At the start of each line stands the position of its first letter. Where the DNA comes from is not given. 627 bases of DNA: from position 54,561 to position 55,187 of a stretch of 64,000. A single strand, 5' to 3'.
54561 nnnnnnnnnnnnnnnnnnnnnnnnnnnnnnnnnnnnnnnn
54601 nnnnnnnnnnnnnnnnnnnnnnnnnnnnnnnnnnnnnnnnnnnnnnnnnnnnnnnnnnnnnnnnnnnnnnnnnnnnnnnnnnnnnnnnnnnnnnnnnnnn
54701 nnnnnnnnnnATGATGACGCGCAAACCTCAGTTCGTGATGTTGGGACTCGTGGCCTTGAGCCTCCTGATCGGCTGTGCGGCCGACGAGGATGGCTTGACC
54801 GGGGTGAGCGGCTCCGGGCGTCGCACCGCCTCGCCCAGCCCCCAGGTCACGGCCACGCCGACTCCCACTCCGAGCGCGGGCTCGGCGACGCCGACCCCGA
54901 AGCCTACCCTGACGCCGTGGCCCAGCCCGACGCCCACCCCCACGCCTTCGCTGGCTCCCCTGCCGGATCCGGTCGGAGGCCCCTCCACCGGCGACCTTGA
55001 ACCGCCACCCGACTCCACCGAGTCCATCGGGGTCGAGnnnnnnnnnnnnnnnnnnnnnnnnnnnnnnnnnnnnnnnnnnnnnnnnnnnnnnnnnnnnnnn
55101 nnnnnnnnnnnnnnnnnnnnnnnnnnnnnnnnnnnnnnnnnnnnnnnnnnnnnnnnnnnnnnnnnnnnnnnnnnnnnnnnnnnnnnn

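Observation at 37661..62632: S and S' mini-lipoproteins: disordered Pro/Thr tethers encoded after every A-B pair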

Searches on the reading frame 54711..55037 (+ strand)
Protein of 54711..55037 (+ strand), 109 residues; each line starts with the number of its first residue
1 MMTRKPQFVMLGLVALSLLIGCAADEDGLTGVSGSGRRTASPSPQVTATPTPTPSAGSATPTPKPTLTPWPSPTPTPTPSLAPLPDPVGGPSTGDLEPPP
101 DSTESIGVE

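Call 36: search_protein_families(library=pfam, proteins=[window:54711-55037:+], max_evalue=5)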
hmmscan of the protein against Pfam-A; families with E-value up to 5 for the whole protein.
window:54711-55037:+ (109 aa): 2 families
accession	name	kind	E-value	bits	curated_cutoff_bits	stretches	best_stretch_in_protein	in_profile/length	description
PF25706.1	HCMV_UL116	-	0.084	12.5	30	1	9-80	9-75/336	Human cytomegalovirus UL116 protein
PF02402.22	Lysis_col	-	0.11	12.8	27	1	1-24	1-24/49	Lysis protein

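Call 37: search_protein_families(library=ncbifam, proteins=[window:54711-55037:+], max_evalue=5)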
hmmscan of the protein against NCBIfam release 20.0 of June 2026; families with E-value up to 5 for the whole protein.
window:54711-55037:+ (109 aa): 4 families
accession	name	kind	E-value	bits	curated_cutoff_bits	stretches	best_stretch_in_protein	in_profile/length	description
NF041057.1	Rcas_1661_fam_Se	equivalog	0.0051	16.4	190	1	13-80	3-70/247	Rcas_1661 family thioredoxin-like (seleno)lipoprotein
NF037973.1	metallo_SslE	exception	0.014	12.7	3000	1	13-87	15-90/1519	lipoprotein metalloprotease SslE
NF052345.1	S_layer_anammox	exception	0.54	7.5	1400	1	44-80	1276-1311/1596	Kustd1514 family S-layer glycoprotein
NF008084.0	PRK10819.1-5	equivalog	2.8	7.7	315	1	40-87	61-108/249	TonB system transport protein TonB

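Call 56: predict_structure(alignment_id=A4)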
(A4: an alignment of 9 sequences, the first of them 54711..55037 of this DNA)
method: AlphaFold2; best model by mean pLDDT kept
length: 109 residues; sequences in the alignment: 9
mean_pLDDT: 64.8   pTM: 0.18
mean pLDDT of the five models: 64.8, 64.5, 63.7, 62.6, 60.9
residues with pLDDT >= 90: 3; 70-90: 35; 50-70: 52; < 50: 19
segments of 3 or more residues with pLDDT < 50: 32-38
pLDDT, mean of each block of 10 residues (from residue 1): 60 72 52 47 51 61 83 88 77 64 57
secondary structure, 60 per line:
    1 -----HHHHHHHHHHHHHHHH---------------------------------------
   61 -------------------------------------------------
elements in order: H6-21

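Call 87: find_homologous_proteins(query=window:54711-55037:+, max_evalue=0.001)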
Query window:54711-55037:+ (109 aa): 7 proteins with E <= 0.001 among 1159 candidates.
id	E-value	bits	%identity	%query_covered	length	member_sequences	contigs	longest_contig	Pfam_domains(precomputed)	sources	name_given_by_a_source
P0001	1.5e-59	217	100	100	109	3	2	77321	-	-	-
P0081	4.9e-48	180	84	100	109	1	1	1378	-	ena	-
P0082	3.1e-34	135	66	97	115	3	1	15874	-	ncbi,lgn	ncbi:hypothetical protein D3C86_596650 [compost metagenome]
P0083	7.9e-33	131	67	97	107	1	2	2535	-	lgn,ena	-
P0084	1.9e-31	126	68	100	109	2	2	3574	-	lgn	-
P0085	1.1e-9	56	37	99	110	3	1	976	-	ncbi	ncbi:hypothetical protein D3C86_1471760 [compost metagenome]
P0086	4.0e-5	42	27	50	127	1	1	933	-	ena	-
